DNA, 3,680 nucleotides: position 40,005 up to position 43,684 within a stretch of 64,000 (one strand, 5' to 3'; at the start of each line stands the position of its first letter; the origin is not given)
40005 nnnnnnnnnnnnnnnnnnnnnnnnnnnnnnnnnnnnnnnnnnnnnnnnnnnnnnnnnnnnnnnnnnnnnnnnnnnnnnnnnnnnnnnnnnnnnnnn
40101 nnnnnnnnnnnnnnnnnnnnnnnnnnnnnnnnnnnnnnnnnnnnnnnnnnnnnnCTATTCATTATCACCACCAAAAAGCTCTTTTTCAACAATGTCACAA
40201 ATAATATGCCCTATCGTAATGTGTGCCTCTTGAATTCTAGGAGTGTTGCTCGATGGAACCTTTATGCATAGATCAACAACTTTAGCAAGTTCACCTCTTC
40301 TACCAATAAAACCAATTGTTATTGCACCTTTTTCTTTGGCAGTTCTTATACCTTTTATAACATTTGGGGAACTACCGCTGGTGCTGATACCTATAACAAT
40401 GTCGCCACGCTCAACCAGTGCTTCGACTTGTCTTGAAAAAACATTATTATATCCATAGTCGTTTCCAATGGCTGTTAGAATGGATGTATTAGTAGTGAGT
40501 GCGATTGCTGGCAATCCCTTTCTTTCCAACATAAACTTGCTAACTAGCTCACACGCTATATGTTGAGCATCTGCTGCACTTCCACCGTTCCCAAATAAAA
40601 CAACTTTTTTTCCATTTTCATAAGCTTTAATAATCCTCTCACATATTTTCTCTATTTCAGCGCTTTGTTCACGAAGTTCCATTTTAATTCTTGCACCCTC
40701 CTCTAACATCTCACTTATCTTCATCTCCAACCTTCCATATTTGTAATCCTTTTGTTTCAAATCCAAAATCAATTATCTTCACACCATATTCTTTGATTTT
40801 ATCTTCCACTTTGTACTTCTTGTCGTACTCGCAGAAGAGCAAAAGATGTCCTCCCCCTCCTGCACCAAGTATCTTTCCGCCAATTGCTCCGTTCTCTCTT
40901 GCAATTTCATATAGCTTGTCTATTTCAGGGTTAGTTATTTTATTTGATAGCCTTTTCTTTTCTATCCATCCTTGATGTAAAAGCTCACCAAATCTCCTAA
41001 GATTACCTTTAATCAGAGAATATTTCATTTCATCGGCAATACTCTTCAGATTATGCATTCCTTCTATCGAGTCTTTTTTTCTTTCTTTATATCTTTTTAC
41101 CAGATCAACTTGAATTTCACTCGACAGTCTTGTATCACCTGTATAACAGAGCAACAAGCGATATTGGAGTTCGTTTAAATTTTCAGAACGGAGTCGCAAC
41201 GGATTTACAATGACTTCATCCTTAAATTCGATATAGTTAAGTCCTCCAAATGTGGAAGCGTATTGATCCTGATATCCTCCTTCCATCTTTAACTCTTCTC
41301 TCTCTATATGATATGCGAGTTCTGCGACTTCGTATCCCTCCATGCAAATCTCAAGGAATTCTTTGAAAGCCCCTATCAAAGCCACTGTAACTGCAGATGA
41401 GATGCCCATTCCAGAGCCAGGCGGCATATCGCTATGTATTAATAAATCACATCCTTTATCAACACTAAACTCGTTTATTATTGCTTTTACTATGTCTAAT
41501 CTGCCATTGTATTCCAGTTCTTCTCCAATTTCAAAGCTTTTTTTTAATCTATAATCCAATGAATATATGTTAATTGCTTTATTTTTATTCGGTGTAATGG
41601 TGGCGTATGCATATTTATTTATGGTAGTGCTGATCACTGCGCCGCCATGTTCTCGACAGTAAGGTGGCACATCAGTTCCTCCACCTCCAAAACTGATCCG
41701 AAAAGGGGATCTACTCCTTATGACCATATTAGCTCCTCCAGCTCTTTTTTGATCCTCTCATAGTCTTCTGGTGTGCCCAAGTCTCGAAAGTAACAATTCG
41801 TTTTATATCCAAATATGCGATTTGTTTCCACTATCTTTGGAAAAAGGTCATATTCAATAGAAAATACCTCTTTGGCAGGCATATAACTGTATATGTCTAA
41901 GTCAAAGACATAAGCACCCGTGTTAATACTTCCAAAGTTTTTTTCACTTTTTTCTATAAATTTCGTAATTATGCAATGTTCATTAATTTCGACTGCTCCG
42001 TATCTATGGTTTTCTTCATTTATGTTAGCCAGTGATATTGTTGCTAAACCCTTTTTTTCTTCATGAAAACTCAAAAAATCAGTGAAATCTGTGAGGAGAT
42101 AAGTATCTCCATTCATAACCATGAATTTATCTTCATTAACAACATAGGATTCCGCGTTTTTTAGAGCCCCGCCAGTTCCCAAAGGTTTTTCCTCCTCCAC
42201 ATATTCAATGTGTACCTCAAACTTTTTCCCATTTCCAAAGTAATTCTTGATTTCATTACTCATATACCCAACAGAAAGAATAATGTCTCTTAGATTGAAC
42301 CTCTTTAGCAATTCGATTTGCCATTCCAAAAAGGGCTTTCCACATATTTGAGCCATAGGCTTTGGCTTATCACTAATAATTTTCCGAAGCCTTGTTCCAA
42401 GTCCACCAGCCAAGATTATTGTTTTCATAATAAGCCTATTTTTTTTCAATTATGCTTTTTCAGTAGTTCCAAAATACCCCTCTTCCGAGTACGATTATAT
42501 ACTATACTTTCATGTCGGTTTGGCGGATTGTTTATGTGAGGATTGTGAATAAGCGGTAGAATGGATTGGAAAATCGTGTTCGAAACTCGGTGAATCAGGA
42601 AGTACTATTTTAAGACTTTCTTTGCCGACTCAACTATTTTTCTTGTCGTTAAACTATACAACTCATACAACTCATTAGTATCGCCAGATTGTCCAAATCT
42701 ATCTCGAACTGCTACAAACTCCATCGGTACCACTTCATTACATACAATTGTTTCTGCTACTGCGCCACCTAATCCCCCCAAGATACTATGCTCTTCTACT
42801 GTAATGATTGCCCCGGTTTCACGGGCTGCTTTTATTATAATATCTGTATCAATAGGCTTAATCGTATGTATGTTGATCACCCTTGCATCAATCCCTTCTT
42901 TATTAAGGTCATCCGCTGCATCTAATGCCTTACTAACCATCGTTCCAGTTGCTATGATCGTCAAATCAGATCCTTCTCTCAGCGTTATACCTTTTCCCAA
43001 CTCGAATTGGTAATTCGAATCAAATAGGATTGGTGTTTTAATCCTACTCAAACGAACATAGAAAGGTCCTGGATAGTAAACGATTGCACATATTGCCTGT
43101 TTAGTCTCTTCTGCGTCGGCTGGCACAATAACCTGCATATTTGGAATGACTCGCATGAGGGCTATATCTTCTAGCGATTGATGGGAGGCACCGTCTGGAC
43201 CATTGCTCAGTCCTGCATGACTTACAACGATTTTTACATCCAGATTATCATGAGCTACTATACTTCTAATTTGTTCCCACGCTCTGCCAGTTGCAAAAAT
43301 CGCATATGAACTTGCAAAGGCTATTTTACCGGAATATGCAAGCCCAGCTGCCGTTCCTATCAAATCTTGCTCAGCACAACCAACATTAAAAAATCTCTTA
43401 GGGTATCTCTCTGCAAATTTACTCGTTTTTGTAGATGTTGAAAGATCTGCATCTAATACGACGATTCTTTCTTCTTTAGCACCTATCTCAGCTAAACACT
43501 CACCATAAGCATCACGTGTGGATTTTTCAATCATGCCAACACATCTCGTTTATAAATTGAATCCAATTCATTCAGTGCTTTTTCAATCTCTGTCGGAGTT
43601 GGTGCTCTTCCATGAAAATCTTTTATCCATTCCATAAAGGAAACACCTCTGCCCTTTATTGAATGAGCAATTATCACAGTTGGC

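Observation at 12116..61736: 50-kb mosaic N-glycosylation/glycan island anchored by aglB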

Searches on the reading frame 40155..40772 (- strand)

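Call 6: search_protein_families(library=pfam, proteins=[window:40155-40772:-])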
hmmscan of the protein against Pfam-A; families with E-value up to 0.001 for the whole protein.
window:40155-40772:- (205 aa): 2 families
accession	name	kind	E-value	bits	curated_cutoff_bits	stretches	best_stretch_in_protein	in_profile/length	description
PF13580.11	SIS_2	-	8.5e-28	97.5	27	1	32-156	12-137/138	SIS domain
PF01380.27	SIS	-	9.1e-07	29.2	25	1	114-156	45-87/131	SIS domain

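Call 16: search_protein_families(library=ncbifam, proteins=[window:40155-40772:-], max_evalue=0.00001)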
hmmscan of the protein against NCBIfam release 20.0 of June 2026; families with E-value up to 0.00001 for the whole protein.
window:40155-40772:- (205 aa): 13 families
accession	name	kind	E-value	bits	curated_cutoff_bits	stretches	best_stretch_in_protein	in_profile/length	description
NF010546.0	PRK13936.1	equivalog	3.7e-58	196.5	276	1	16-203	4-196/197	phosphoheptose isomerase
TIGR00441.1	gmhA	equivalog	2.6e-56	189.9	209.45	1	47-196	4-154/154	D-sedoheptulose 7-phosphate isomerase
NF001628.0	PRK00414.1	equivalog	9.5e-43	146.1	265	1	22-199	9-190/192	D-sedoheptulose 7-phosphate isomerase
NF010547.0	PRK13938.1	equivalog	7.7e-42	143.2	320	1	41-201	32-193/196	D-sedoheptulose 7-phosphate isomerase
NF008138.0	PRK10886.1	equivalog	1.3e-34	119.7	352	1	40-202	27-193/196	DnaA initiator-associating protein DiaA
NF003915.0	PRK05441.1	subfamily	4.9e-14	52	168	1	19-172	27-182/300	N-acetylmuramic acid 6-phosphate etherase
NF009222.0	PRK12570.1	subfamily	3.4e-10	39.3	255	1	21-171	36-188/307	N-acetylmuramic acid 6-phosphate etherase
NF040776.2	AlsR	equivalog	5.1e-08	32.2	400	1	117-180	171-235/279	transcriptional repressor AlsR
NF002805.0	PRK02947.1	subfamily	5.5e-08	32.3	135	1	27-155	12-140/247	sugar isomerase domain-containing protein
NF046059.1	NagB_SO3506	equivalog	1.3e-07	31.3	430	1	21-171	7-136/330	glucosamine-6-phosphate deaminase NagB-II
NF010701.0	PRK14101.1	equivalog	2.9e-07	29.1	920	1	23-174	439-567/638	bifunctional transcriptional regulator/glucokinase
NF008458.0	PRK11337.1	equivalog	5.9e-07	28.7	378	0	118-180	184-247/293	MurR/RpiR family transcriptional regulator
TIGR00274.1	TIGR00274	equivalog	1.5e-06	27.5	302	1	24-170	27-175/291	N-acetylmuramic acid 6-phosphate etherase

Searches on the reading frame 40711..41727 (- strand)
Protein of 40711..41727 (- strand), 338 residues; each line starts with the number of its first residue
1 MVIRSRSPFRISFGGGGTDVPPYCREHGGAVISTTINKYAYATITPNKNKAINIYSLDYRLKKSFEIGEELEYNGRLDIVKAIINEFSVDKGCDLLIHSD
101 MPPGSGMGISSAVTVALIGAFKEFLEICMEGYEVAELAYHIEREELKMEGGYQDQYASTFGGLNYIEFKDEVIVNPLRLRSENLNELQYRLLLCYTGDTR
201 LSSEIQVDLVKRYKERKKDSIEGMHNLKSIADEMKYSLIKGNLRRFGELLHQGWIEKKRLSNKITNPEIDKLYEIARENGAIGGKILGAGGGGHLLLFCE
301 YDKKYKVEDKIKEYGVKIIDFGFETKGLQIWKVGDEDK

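Call 6: search_protein_families(library=pfam, proteins=[window:40711-41727:-])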
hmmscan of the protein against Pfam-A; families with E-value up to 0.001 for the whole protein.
window:40711-41727:- (338 aa): 2 families
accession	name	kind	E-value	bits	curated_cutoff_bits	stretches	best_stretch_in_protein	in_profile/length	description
PF00288.32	GHMP_kinases_N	-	1e-17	64.5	22.3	1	79-162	6-87/87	GHMP kinases N terminal domain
PF08544.19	GHMP_kinases_C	-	5.2e-14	52.8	21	1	235-316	2-84/85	GHMP kinases C terminal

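Call 16: search_protein_families(library=ncbifam, proteins=[window:40711-41727:-], max_evalue=0.00001)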
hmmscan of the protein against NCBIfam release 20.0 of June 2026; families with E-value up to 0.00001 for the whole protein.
window:40711-41727:- (338 aa): 15 families
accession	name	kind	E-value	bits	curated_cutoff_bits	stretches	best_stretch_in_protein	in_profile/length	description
NF049969.1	GlMnHpPKinHddA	equivalog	1.6e-85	287.5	600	1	1-333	1-338/338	D-glycero-D-manno-heptose 7-phosphate kinase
NF009948.0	PRK13412.1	equivalog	1.1e-38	132.6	721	2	92-299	726-935/974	bifunctional fucokinase/fucose-1-phosphate guanylyltransferase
NF003036.0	PRK03926.1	equivalog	9.1e-28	97.2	403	1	72-330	55-298/302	mevalonate kinase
TIGR00549.1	mevalon_kin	equivalog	1.5e-26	93.5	163.05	1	27-296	15-274/276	mevalonate kinase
NF003006.0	PRK03817.1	equivalog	8.9e-22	77.5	443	2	4-171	3-166/352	galactokinase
NF003705.0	PRK05322.1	equivalog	3.5e-17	62.2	385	1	27-165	38-185/388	galactokinase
TIGR00131.1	gal_kin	equivalog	6.9e-13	48.2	226.65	1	6-167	21-188/388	galactokinase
NF003472.0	PRK05101.1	equivalog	2.1e-12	46.7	499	1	28-162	40-182/382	galactokinase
NF040957.1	Arch_PMK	equivalog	3e-12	46.7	500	1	105-322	92-308/316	phosphomevalonate kinase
NF002288.1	PRK01212.1-4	equivalog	7.7e-12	44.8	194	1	59-313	43-280/303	homoserine kinase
TIGR01920.1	Shik_kin_archae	equivalog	2.8e-11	43.3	126.85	1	70-173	47-151/266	shikimate kinase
TIGR00191.1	thrB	equivalog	5.8e-10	38.5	168.25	1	34-315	21-281/304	homoserine kinase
NF001816.0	PRK00555.1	equivalog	2e-09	36.9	509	0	91-164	90-163/363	galactokinase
TIGR01220.1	Pmev_kin_Gr_pos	equivalog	7.9e-07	28.4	165.7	0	106-321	118-352/358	phosphomevalonate kinase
NF040725.1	panto_kin_Meth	equivalog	8.3e-06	25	380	0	75-163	70-153/286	pantoate kinase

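Call 37: find_homologous_proteins(query=window:40711-41727:-, max_evalue=1e-30)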
Query window:40711-41727:- (338 aa): 6445 proteins with E <= 1e-30 among 8000 candidates; the best 120 are listed.
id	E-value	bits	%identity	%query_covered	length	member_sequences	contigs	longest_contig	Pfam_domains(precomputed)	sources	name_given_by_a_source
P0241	7.9e-224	761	100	100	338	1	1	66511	PF00288.33,PF08544.19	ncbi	ncbi:GHMP kinase [Halobacteriota archaeon]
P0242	1.4e-195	668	87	100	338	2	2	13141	PF00288.33,PF08544.19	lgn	-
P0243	6.8e-190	649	85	99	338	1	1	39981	PF00288.33,PF08544.19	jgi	jgi:D-glycero-alpha-D-manno-heptose-7-phosphate kinase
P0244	1.7e-181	621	80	99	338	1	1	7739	PF00288.33,PF08544.19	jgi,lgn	jgi:D-glycero-alpha-D-manno-heptose-7-phosphate kinase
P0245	8.1e-181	619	81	99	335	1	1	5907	PF00288.33,PF08544.19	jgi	jgi:D-glycero-alpha-D-manno-heptose-7-phosphate kinase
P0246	3.6e-176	604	81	99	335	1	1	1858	PF00288.33,PF08544.19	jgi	jgi:D-glycero-alpha-D-manno-heptose-7-phosphate kinase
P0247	3.9e-148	512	68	99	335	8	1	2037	PF00288.33,PF08544.19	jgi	-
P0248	4.0e-147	508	67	99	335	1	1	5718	PF00288.33,PF08544.19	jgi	jgi:D-glycero-alpha-D-manno-heptose-7-phosphate kinase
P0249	3.0e-142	492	65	99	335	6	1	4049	PF00288.33,PF08544.19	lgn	-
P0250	2.2e-137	476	65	99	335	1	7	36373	PF00288.33,PF08544.19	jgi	jgi:D-glycero-alpha-D-manno-heptose-7-phosphate kinase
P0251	9.1e-137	474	62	100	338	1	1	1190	PF00288.33,PF08544.19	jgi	jgi:D-glycero-alpha-D-manno-heptose-7-phosphate kinase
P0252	5.5e-136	472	67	99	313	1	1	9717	PF00288.33,PF08544.19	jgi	-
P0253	1.9e-132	460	61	99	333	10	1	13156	PF00288.33,PF08544.19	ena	-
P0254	3.5e-132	459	62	99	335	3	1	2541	PF00288.33,PF08544.19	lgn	-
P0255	4.3e-131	456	60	98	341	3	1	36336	PF00288.33,PF08544.19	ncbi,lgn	-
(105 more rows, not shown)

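Call 39: find_encoding_contigs(protein=P0243, flank=10000, max_places=2)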
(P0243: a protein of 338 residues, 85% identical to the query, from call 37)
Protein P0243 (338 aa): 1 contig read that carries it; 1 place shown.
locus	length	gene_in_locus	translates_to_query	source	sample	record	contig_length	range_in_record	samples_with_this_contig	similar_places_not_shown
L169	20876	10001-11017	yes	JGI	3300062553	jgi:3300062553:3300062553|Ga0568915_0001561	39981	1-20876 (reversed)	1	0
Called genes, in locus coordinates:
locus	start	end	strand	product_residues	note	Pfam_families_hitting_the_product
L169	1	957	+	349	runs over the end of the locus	PF00535:Glycos_transf_2, PF10111:Glyco_tranf_2_2 (weak), PF13506:Glyco_transf_21, PF13641:Glyco_tranf_2_3, PF13632:Glyco_trans_2_3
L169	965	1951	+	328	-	PF13641:Glyco_tranf_2_3, PF00535:Glycos_transf_2, PF10111:Glyco_tranf_2_2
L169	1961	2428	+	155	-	PF00535:Glycos_transf_2, PF10111:Glyco_tranf_2_2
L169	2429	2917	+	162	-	-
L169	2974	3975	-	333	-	PF01370:Epimerase, PF02719:Polysacc_synt_2, PF04321:RmlD_sub_bind, PF01073:3Beta_HSD, PF07993:NAD_binding_4 (faint), PF16363:GDP_Man_Dehyd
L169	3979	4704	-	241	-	PF00483:NTP_transferase, PF12804:NTP_transf_3 (weak)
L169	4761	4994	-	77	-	-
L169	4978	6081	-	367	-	-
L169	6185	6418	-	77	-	-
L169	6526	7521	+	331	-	PF00294:PfkB, PF08543:Phos_pyr_kin (faint)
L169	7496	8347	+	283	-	PF13292:DXP_synthase_N, PF00456:Transketolase_N, PF09364:XFP_N (weak), PF00676:E1_dh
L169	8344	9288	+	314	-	PF02779:Transket_pyr, PF17147:PFOR_II (faint), PF02780:Transketolase_C, PF22613:Transketolase_C_1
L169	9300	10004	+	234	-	PF00483:NTP_transferase, PF12804:NTP_transf_3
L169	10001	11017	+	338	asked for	PF00288:GHMP_kinases_N, PF08544:GHMP_kinases_C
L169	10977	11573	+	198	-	PF13580:SIS_2, PF01380:SIS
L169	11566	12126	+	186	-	PF00702:Hydrolase (faint), PF08645:PNK3P, PF13419:HAD_2 (weak), PF13242:Hydrolase_like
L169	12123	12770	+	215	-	PF00923:TAL_FSA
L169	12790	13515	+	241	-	PF00535:Glycos_transf_2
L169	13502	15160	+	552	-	PF03706:LPG_synthase_TM, PF01209:Ubie_methyltran, PF06325:PrmA (weak), PF13489:Methyltransf_23, PF08241:Methyltransf_11, PF08242:Methyltransf_12, PF13649:Methyltransf_25, PF13847:Methyltransf_31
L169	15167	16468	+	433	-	-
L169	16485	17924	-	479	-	PF02310:B12-binding, PF04055:Radical_SAM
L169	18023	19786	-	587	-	-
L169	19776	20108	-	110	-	-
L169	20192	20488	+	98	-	PF05942:PaREP1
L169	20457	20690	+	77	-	PF05942:PaREP1 (weak)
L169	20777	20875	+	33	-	?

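Call 40: find_encoding_contigs(protein=P0242, flank=10000, max_places=2)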
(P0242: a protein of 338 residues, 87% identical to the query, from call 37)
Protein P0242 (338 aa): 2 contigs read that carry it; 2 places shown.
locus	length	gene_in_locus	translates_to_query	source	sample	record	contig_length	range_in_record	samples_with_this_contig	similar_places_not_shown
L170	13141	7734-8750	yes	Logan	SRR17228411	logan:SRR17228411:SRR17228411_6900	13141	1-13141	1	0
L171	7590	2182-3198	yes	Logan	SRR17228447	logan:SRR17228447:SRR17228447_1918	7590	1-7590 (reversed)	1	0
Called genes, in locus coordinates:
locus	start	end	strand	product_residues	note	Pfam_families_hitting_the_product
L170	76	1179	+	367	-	PF00534:Glycos_transf_1 (faint), PF13692:Glyco_trans_1_4 (weak)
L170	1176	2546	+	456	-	-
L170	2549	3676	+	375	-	PF00534:Glycos_transf_1, PF13692:Glyco_trans_1_4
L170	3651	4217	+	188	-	PF13489:Methyltransf_23 (weak), PF08241:Methyltransf_11, PF13649:Methyltransf_25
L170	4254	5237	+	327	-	PF00294:PfkB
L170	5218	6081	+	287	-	PF13292:DXP_synthase_N, PF00456:Transketolase_N, PF00676:E1_dh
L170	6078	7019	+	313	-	PF02779:Transket_pyr, PF02780:Transketolase_C, PF22613:Transketolase_C_1 (weak), PF17147:PFOR_II (weak)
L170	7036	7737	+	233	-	PF00483:NTP_transferase, PF12804:NTP_transf_3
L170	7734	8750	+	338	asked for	PF00288:GHMP_kinases_N, PF08544:GHMP_kinases_C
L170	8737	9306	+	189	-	PF13580:SIS_2, PF01380:SIS (faint)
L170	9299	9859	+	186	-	PF00702:Hydrolase (faint), PF08645:PNK3P, PF13419:HAD_2 (weak), PF13242:Hydrolase_like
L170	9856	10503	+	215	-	PF00923:TAL_FSA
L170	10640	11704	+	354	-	PF13439:Glyco_transf_4, PF13579:Glyco_trans_4_4, PF00534:Glycos_transf_1, PF20706:GT4-conflict, PF13692:Glyco_trans_1_4, PF13524:Glyco_trans_1_2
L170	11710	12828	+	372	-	PF00534:Glycos_transf_1, PF13692:Glyco_trans_1_4, PF13524:Glyco_trans_1_2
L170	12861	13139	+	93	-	?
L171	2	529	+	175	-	?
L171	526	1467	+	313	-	PF02779:Transket_pyr, PF02780:Transketolase_C, PF22613:Transketolase_C_1 (weak), PF17147:PFOR_II (weak)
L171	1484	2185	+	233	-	PF00483:NTP_transferase, PF12804:NTP_transf_3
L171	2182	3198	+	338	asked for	PF00288:GHMP_kinases_N, PF08544:GHMP_kinases_C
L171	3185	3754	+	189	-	PF13580:SIS_2, PF01380:SIS (faint)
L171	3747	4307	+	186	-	PF00702:Hydrolase (faint), PF08645:PNK3P, PF13419:HAD_2 (weak), PF13242:Hydrolase_like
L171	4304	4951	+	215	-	PF00923:TAL_FSA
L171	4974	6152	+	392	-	PF08323:Glyco_transf_5 (faint), PF13439:Glyco_transf_4, PF13579:Glyco_trans_4_4, PF20706:GT4-conflict, PF00534:Glycos_transf_1, PF13692:Glyco_trans_1_4, PF13524:Glyco_trans_1_2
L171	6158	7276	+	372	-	PF00534:Glycos_transf_1, PF13692:Glyco_trans_1_4, PF13524:Glyco_trans_1_2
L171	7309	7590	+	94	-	?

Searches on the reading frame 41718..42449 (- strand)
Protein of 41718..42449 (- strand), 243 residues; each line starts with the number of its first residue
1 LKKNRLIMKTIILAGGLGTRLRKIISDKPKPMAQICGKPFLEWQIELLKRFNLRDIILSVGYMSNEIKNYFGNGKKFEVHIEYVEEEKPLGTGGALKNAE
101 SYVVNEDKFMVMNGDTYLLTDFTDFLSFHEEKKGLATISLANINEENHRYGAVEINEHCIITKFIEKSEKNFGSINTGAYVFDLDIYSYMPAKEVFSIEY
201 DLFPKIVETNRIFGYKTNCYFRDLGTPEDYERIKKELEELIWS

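Call 6: search_protein_families(library=pfam, proteins=[window:41718-42449:-])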
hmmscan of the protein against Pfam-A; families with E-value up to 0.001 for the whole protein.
window:41718-42449:- (243 aa): 2 families
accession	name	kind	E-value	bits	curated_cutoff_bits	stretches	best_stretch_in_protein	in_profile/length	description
PF00483.29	NTP_transferase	-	4.3e-36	125.2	21.2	1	9-238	1-243/245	Nucleotidyl transferase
PF12804.13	NTP_transf_3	-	5.5e-12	46.6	27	1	11-120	2-100/160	MobA-like NTP transferase domain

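Call 16: search_protein_families(library=ncbifam, proteins=[window:41718-42449:-], max_evalue=0.00001)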
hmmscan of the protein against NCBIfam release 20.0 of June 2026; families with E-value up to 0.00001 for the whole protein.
window:41718-42449:- (243 aa): 33 families (the best 25 are shown)
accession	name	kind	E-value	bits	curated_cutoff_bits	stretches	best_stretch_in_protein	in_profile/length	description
NF052502.1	man1P_GTase_Rv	exception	5.9e-53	180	440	1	9-234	2-227/352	mannose-1-phosphate guanylyltransferase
NF049965.1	GlMnHpPGnyltfHddC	equivalog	1.2e-48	165.7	300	1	8-234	1-218/221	D-glycero-D-manno-heptose 1-phosphate guanosyltransferase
TIGR03992.1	Arch_glmU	subfamily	6.8e-40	137.2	292.1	1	8-234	1-224/393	bifunctional sugar-1-phosphate nucleotidylyltransferase/acetyltransferase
NF045761.1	NAMPUrTaseMurU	equivalog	1.1e-33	117.1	250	1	8-234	1-224/226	N-acetylmuramate alpha-1-phosphate uridylyltransferase MurU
NF041313.1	UDPGP_AglF_Halo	equivalog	6.4e-30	104.3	400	1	8-235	1-232/234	UTP--glucose-1-phosphate uridylyltransferase AglF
TIGR01208.1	rmlA_long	equivalog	1.5e-29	103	320.25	1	9-230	1-227/353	glucose-1-phosphate thymidylyltransferase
TIGR02623.1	G1P_cyt_trans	equivalog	6.2e-29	101.2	300.25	2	8-75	1-68/255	glucose-1-phosphate cytidylyltransferase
NF041173.1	Sug_nt_acttase_Thmprot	equivalog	1.7e-24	86.5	600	1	8-233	1-223/405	bifunctional sugar-1-phosphate nucleotidylyltransferase/acetyltransferase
NF010934.1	PRK14354.1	equivalog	5.7e-24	84.4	450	1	10-185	2-175/447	bifunctional UDP-N-acetylglucosamine diphosphorylase/glucosamine-1-phosphate N-acetyltransferase GlmU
TIGR01173.1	glmU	equivalog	8.7e-23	80.9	366.85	1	8-185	1-175/452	bifunctional UDP-N-acetylglucosamine diphosphorylase/glucosamine-1-phosphate N-acetyltransferase GlmU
TIGR02091.1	glgC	equivalog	5.7e-18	65.1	424.9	1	10-230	3-252/364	glucose-1-phosphate adenylyltransferase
NF010940.0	PRK14360.1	equivalog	1.6e-17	63.2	602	1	11-184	5-178/452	bifunctional UDP-N-acetylglucosamine diphosphorylase/glucosamine-1-phosphate N-acetyltransferase GlmU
NF003670.0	PRK05293.1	equivalog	2e-17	63.2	470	1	9-230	6-251/382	glucose-1-phosphate adenylyltransferase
NF010939.0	PRK14359.1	equivalog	2.7e-17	62.5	592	1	9-187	4-175/430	bifunctional UDP-N-acetylglucosamine diphosphorylase/glucosamine-1-phosphate N-acetyltransferase GlmU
TIGR01207.1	rmlA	equivalog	3.3e-17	62.5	360.65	1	9-189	1-182/286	glucose-1-phosphate thymidylyltransferase RfbA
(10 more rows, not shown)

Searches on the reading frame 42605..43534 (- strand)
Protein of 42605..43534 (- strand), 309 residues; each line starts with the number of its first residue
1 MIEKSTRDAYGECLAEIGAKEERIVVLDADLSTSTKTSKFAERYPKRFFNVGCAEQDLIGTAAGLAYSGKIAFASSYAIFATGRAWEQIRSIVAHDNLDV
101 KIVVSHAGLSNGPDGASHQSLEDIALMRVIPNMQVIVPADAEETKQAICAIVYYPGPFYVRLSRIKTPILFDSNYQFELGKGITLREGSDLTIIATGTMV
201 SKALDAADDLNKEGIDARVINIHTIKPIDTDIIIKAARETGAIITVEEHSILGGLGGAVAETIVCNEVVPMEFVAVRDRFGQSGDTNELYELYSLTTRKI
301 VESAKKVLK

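Call 6: search_protein_families(library=pfam, proteins=[window:42605-43534:-])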
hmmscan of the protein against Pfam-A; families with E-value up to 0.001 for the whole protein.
window:42605-43534:- (309 aa): 4 families
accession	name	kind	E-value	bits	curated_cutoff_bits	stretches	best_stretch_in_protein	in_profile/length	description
PF02779.29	Transket_pyr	-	7.9e-45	153.1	27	1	5-167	4-172/174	Transketolase, pyrimidine binding domain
PF02780.25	Transketolase_C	-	6.8e-32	110.4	25.9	1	180-300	1-124/124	Transketolase, C-terminal domain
PF22613.1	Transketolase_C_1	-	1.9e-07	31.7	27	1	188-295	11-112/113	Transketolase-like TK C-terminal domain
PF17147.9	PFOR_II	-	4.6e-06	27.4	27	1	190-265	2-77/102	Pyruvate:ferredoxin oxidoreductase core domain II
